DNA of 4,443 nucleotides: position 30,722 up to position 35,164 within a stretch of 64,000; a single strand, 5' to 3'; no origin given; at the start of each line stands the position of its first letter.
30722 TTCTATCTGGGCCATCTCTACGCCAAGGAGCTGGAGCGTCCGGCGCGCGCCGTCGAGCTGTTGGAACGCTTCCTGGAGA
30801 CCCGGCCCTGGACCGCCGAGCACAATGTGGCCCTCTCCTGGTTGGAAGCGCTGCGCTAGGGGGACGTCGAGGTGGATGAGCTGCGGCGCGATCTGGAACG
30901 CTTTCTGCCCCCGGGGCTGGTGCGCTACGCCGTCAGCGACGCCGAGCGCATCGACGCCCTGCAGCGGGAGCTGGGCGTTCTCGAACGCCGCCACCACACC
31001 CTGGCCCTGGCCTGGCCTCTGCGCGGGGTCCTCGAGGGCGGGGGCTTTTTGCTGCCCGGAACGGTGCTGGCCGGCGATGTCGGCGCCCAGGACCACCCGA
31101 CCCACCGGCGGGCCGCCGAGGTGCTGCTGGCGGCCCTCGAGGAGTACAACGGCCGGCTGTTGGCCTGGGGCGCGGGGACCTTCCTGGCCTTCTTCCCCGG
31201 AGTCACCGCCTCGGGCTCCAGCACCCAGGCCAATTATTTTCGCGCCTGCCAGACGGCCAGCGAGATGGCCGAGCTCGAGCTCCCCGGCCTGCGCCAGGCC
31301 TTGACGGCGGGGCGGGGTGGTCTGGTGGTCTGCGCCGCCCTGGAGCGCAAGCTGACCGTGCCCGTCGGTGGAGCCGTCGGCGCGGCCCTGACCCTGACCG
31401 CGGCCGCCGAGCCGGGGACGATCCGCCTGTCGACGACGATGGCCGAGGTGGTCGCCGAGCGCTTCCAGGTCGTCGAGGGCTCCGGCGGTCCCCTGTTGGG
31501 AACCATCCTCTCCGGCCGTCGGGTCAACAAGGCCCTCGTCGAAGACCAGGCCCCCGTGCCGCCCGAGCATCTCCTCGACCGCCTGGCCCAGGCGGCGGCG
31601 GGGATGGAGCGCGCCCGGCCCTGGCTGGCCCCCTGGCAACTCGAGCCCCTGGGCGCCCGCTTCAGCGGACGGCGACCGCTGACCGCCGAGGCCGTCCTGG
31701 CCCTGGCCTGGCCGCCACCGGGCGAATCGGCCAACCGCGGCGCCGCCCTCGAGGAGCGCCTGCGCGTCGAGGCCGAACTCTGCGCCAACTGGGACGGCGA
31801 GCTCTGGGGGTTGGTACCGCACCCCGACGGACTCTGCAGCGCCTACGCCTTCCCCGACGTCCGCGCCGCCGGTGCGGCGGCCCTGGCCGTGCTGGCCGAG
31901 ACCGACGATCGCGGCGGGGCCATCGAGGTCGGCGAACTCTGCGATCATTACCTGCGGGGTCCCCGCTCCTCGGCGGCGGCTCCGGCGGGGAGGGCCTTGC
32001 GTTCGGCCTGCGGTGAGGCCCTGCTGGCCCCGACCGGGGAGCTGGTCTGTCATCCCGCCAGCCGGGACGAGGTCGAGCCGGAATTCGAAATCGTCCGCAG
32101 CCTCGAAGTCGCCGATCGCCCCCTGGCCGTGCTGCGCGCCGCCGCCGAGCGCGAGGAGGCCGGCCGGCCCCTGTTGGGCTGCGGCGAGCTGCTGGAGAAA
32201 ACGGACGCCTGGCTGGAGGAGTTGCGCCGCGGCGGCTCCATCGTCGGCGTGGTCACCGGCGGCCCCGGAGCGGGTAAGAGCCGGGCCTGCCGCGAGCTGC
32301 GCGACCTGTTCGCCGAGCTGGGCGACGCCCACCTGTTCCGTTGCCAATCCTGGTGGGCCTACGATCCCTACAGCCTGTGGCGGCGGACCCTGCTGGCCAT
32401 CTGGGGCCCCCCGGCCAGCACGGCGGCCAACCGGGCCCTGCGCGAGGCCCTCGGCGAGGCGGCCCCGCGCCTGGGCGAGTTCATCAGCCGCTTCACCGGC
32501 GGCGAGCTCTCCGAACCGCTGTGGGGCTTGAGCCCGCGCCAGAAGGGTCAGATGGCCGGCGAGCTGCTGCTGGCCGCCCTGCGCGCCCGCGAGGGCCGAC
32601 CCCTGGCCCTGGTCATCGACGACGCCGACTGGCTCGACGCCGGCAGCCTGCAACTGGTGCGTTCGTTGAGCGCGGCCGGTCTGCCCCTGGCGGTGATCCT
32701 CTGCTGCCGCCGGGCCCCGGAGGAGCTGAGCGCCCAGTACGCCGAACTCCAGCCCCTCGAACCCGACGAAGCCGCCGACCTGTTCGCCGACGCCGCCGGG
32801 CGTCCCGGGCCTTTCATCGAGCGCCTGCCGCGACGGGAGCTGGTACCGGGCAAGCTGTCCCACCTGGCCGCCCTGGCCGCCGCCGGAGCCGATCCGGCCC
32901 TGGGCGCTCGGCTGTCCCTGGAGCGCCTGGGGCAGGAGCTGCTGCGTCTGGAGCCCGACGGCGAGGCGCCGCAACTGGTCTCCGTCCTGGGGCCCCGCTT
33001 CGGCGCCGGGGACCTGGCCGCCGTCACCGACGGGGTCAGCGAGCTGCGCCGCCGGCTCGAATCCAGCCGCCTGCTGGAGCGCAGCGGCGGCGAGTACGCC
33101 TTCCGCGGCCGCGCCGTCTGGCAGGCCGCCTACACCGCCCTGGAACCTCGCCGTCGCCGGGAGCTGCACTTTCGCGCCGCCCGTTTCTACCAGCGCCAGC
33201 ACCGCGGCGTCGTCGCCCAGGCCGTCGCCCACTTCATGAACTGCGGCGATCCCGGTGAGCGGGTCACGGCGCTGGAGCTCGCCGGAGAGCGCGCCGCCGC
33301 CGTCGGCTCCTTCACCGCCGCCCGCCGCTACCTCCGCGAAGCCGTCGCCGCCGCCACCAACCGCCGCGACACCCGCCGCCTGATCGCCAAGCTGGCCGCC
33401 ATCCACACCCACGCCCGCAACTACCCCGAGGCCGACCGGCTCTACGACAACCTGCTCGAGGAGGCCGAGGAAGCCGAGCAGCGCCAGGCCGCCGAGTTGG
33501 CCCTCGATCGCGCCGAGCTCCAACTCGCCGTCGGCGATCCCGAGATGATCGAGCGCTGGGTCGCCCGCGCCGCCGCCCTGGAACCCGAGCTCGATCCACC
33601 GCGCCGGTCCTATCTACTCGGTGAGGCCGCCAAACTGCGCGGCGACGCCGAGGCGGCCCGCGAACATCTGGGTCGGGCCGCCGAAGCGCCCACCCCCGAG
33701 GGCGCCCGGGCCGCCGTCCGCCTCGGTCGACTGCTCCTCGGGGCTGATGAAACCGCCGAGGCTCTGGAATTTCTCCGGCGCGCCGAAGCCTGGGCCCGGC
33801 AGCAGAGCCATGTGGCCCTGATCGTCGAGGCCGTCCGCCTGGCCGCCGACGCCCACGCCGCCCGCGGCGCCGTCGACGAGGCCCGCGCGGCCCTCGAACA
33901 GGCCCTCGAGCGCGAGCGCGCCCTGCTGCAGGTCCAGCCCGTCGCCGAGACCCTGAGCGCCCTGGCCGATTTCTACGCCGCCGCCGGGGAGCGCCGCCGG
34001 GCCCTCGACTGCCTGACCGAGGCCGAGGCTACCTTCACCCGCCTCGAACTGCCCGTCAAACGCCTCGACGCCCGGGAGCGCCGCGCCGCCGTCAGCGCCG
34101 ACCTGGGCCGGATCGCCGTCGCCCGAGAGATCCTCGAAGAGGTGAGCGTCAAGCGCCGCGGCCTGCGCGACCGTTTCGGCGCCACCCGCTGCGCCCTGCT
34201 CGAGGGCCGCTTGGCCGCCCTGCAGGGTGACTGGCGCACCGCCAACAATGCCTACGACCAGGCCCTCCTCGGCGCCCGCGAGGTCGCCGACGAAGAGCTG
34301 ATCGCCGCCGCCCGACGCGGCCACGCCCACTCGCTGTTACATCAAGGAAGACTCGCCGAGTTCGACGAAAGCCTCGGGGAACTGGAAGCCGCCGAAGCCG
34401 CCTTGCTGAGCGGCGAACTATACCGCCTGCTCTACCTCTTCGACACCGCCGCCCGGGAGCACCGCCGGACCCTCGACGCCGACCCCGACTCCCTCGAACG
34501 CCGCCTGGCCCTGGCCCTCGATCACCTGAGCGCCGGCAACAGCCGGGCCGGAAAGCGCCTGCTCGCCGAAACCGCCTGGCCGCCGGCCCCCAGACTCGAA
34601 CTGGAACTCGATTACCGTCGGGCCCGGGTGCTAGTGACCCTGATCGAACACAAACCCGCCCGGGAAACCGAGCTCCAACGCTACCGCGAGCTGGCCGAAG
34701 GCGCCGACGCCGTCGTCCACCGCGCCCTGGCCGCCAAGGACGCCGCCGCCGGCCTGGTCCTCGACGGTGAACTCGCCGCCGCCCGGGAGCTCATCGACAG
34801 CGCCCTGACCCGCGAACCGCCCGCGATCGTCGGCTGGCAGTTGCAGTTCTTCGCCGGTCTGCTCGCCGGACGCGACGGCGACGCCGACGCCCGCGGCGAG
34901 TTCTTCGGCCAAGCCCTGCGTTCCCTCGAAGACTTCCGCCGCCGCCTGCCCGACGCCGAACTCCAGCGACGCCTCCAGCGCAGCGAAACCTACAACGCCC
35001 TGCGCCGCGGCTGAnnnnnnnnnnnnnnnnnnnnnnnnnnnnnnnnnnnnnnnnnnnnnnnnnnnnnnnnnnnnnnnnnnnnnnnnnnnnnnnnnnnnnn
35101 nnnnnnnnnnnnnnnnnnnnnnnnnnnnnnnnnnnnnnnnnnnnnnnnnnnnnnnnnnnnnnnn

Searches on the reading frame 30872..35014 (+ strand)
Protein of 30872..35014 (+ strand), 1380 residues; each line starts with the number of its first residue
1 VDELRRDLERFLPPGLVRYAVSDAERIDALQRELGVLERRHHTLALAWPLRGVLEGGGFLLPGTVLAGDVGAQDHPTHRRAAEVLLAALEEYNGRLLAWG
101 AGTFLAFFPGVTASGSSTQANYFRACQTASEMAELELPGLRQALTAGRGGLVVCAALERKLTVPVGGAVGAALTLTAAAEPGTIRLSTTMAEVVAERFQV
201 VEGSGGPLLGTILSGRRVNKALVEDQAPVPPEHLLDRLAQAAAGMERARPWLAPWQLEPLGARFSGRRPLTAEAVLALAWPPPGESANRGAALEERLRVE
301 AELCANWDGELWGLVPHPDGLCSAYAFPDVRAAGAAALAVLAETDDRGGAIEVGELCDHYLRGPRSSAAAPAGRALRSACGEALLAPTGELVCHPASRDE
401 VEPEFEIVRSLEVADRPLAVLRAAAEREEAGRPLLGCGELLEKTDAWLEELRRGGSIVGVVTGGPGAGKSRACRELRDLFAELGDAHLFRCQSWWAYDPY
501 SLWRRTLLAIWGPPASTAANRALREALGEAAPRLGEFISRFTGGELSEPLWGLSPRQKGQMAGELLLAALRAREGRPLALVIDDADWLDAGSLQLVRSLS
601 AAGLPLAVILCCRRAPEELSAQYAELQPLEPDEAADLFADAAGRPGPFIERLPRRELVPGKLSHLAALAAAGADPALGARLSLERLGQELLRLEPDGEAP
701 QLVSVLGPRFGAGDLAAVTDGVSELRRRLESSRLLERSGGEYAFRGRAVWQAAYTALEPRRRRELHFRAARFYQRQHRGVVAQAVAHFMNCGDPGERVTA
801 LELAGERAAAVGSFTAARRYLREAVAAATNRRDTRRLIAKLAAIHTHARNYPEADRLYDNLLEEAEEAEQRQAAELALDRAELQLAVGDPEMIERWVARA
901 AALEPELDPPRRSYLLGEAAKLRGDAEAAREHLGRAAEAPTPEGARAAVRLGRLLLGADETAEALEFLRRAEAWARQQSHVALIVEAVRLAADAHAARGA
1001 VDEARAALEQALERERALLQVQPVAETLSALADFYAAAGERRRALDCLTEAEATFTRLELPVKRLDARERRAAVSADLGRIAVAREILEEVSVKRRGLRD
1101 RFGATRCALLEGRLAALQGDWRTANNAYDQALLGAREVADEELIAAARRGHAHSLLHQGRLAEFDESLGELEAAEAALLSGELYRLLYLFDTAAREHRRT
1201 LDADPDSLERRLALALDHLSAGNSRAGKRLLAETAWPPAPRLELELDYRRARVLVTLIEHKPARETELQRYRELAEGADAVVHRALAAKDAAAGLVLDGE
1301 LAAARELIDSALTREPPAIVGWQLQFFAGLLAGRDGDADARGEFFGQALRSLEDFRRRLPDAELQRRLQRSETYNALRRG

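Call 4: search_protein_families(library=pfam, proteins=[window:30872-35014:+], max_evalue=1)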
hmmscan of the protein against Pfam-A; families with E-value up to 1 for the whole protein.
window:30872-35014:+ (1380 aa): 13 families
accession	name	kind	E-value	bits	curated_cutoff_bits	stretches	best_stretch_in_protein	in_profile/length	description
PF13191.12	AAA_16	-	1.5e-13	52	32.6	1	440-603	8-162/167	AAA ATPase domain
PF13401.12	AAA_22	-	1e-09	39.3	27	1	458-611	7-121/130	AAA domain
PF13424.12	TPR_12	-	0.00023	21.8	30.1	4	991-1055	9-75/77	Tetratricopeptide repeat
PF14559.12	TPR_19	-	0.00072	20.3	25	1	924-982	5-62/68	Tetratricopeptide repeat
PF25199.1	nSTAND_NTPase5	-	0.0012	19.1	34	1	568-614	88-134/145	Novel STAND NTPase 5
PF10602.15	RPN7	-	0.0016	18.6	29.6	1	1000-1056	11-67/174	26S proteasome subunit RPN7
PF13604.12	AAA_30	-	0.0023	18.1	27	1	449-568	11-82/191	AAA domain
PF13432.12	TPR_16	-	0.018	15.9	32.7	1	914-973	1-60/65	Tetratricopeptide repeat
PF13238.12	AAA_18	-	0.031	15.2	29.4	1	460-483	2-24/128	AAA domain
PF16331.10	TolA_bind_tri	-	0.038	14.5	30.1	1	975-1019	15-59/76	TolA binding protein trimerisation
PF07719.23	TPR_2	-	0.41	11.3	27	0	989-1014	5-30/34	Tetratricopeptide repeat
PF11846.14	Wzy_C_2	-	0.64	10.4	28.5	1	982-1056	101-177/191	Virulence factor membrane-bound polymerase, C-terminal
PF13181.12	TPR_8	-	0.7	10.7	25.7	0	945-977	1-33/34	Tetratricopeptide repeat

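Call 5: search_protein_families(library=ncbifam, proteins=[window:30872-35014:+], max_evalue=0.1)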
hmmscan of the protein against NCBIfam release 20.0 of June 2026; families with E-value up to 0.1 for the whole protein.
window:30872-35014:+ (1380 aa): 2 families
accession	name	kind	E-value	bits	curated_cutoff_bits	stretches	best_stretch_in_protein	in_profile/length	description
NF008017.0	PRK10747.1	equivalog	0.0092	14.9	608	1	869-967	79-175/398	protoheme IX biogenesis protein HemY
NF008757.0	PRK11788.1-5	equivalog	0.018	14.2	363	1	919-1030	189-294/388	lipopolysaccharide assembly protein LapB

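Call 63: search_solved_structures(query=A3, max_evalue=1)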
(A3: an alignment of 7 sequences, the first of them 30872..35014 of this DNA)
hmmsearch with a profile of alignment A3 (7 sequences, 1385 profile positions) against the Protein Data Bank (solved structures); distinct sequences matched with E-value up to 1: 55.
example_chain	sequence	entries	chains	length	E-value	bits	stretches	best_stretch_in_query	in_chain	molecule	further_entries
9fqr_Fp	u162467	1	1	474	3.4e-09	38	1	960-1167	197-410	Tetratricopeptide repeat protein 29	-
9qhb_A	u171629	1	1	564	4.8e-09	37.5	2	900-1020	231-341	Engineered tetratricopeptide repeat protein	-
8bu0_A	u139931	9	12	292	2.8e-08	34.9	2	917-1055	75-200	Consensus tetratricopeptide repeat protein | Crystal structure of an 8-repeat consensus TPR superhelix with Zinc. | Monomer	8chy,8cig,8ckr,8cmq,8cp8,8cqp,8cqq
9k7u_A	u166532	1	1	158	7.6e-07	30.2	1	945-1076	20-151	Heter-Zn2-HEHE-22A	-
9d2f_L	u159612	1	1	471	1.6e-06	29.1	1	959-1167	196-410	Tetratricopeptide repeat protein 29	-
8j07_d3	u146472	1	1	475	6.1e-06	27.2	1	960-1167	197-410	Tetratricopeptide repeat protein 29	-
9e5c_6r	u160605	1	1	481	7.1e-06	27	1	909-1158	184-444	Tetratricopeptide repeat protein 29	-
5dbk_A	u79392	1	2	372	7.6e-05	23.6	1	964-1164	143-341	Transcriptional regulator/TPR domain protein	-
4gpk_A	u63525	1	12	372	0.00011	23.1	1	964-1166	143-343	NprR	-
9qhc_A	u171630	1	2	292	0.00011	23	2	923-1054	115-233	Engineered tetratricopeptide repeat protein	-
5o09_1C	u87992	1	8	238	0.0002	22.2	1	993-1137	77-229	Bacterial kinesin light chain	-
5o01_A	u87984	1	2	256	0.00027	21.8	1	992-1137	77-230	BKLC (bacterial kinesin-light chain-like)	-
5oj8_A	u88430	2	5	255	0.0011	19.7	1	1000-1176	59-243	Kinesin light chain 1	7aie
8ch0_A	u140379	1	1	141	0.0017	19.1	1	922-1054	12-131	Consensus tetratricopeptide repeat protein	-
2fo7_A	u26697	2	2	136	0.0018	19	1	922-1054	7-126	SYNTHETIC CONSENSUS TPR PROTEIN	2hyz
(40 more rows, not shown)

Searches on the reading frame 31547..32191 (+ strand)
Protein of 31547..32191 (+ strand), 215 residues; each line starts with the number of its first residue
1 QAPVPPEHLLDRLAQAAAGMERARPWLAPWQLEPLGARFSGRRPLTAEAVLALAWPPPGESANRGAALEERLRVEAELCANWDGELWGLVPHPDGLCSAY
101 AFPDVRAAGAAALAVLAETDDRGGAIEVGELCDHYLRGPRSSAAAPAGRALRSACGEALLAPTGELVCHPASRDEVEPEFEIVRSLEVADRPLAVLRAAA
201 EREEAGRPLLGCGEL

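Call 47: predict_structure(alignment_id=A6)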
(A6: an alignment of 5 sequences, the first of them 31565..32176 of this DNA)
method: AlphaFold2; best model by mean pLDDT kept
length: 204 residues; sequences in the alignment: 5
mean_pLDDT: 55.3   pTM: 0.50
mean pLDDT of the five models: 55.3, 53.7, 51.4, 47.5, 38.8
residues with pLDDT >= 90: 0; 70-90: 27; 50-70: 104; < 50: 73
segments of 3 or more residues with pLDDT < 50: 1-39, 132-145, 148-158, 201-204
pLDDT, mean of each block of 10 residues (from residue 1): 41 36 37 42 71 55 69 69 62 72 67 60 55 36 48 48 61 66 54 64 43
secondary structure, 60 per line:
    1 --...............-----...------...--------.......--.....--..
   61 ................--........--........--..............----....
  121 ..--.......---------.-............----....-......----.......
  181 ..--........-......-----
elements in order: H3-17 E43-49 H52-56 H59-76 E79-86 E89-96 H99-112 E117-122 H125-131 H143-154 E159-162 H164-169 E174-182 E185-192 H194-199

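Call 49: fold_search(model_id=the predicted structure, library=pdb)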
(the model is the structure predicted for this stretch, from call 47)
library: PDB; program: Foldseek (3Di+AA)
matches with E <= 10: 1213; with E <= 0.001: 12
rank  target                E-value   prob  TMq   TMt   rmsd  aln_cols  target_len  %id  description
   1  4wp3_F                6.2e-05  1.00  0.25  0.27  12.8       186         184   15  Crystal Structure of Adenylyl cyclase from Mycobacterium avium Ma1120 wild type (released 2015-09-02)
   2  4wpa_A                8.4e-05  1.00  0.28  0.34  11.8       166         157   13  Crystal structure of Adenylyl cyclase Ma1120 from Mycobacterium Avium bound to Pyrophosphate and Calcium (released 2015-09-02)
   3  5d0h_B                1.6e-04  1.00  0.29  0.35  12.0       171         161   15  Crystal Structure of triple mutant (KDA to EGY) of an adenylyl cyclase Ma1120 from Mycobacterium avium in complex with (released 2016-08-10)
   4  5d0h_A                1.6e-04  1.00  0.28  0.33  12.0       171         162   15  Crystal Structure of triple mutant (KDA to EGY) of an adenylyl cyclase Ma1120 from Mycobacterium avium in complex with (released 2016-08-10)
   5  4wp9_B                1.7e-04  1.00  0.28  0.35  12.0       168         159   15  Crystal structure of Adenylyl cyclase MA1120 from Mycobacterium Avium bound to 2'5'-DD-3'-ATP, Calcium and Magnesium i (released 2015-09-02)
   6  5d0e_B                2.8e-04  1.00  0.29  0.34  12.2       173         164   17  Crystal Structure of an adenylyl cyclase Ma1120-Cat in complex with GTP and calcium from Mycobacterium avium (released 2016-08-10)
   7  5d15_A                3.2e-04  1.00  0.29  0.35  11.9       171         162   16  Crystal structure of an adenylyl cyclase Ma1120 from Mycobacterium avium in complex with ATP and calcium ion (released 2016-08-10)
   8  1ybu_B                6.5e-04  0.97  0.23  0.28  11.7       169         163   19  Mycobacterium tuberculosis adenylyl cyclase Rv1900c CHD, in complex with a substrate analog. (released 2005-02-15)
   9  4wp3_E                8.8e-04  1.00  0.32  0.37  11.9       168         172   14  Crystal Structure of Adenylyl cyclase from Mycobacterium avium Ma1120 wild type (released 2015-09-02)
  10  1ybu_A                8.8e-04  0.99  0.26  0.31  11.9       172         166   18  Mycobacterium tuberculosis adenylyl cyclase Rv1900c CHD, in complex with a substrate analog. (released 2005-02-15)
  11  4wp3_A                9.9e-04  1.00  0.30  0.34  12.5       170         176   14  Crystal Structure of Adenylyl cyclase from Mycobacterium avium Ma1120 wild type (released 2015-09-02)
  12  3mr7_C                9.9e-04  0.99  0.28  0.33  13.4       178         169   16  Crystal Structure of Adenylate/Guanylate Cyclase/Hydrolase from Silicibacter pomeroyi (released 2010-06-23)
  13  4clf                  1.1e-03  0.99  0.32  0.16  12.0       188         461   13  Crystal structure of human soluble Adenylyl Cyclase (Apo form) (released 2014-03-05)
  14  8co7                  1.1e-03  0.99  0.31  0.15  12.1       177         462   12  Crystal structure of human soluble adenylyl cyclase (sAC) in complex with inhibitor TDI-09066 (released 2024-01-03)
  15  4wp3_B                1.9e-03  0.96  0.27  0.30  12.6       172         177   14  Crystal Structure of Adenylyl cyclase from Mycobacterium avium Ma1120 wild type (released 2015-09-02)
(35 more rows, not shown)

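Call 66: search_protein_families(library=pfam, proteins=[window:31547-32191:+], max_evalue=10)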
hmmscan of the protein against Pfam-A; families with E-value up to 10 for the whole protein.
window:31547-32191:+ (215 aa): 0 families

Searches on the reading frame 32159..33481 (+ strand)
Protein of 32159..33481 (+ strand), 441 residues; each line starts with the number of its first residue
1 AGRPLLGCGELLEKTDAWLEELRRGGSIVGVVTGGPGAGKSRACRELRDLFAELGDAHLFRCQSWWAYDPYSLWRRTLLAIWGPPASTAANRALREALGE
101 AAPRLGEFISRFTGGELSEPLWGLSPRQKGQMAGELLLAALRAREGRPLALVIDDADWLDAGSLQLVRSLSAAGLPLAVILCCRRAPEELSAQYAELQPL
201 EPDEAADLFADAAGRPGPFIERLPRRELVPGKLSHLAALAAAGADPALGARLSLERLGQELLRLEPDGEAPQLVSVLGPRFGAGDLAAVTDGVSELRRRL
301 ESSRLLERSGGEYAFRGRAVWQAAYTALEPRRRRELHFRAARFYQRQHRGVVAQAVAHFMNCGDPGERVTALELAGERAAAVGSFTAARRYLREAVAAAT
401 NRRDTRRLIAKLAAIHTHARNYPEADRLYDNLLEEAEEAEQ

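Call 30: find_homologous_proteins(query=window:32159-33481:+, max_evalue=0.00001)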
Query window:32159-33481:+ (441 aa): 1 proteins with E <= 0.00001 among 8000 candidates.
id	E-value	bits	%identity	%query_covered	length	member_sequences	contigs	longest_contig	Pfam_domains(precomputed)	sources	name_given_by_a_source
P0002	4.8e-158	545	62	99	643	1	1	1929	PF13401.13,PF13191.13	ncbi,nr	ncbi:MAG TPA: ATP-binding protein, partial [Candidatus Coatesbacteria bacterium]|nr:ATP-binding prot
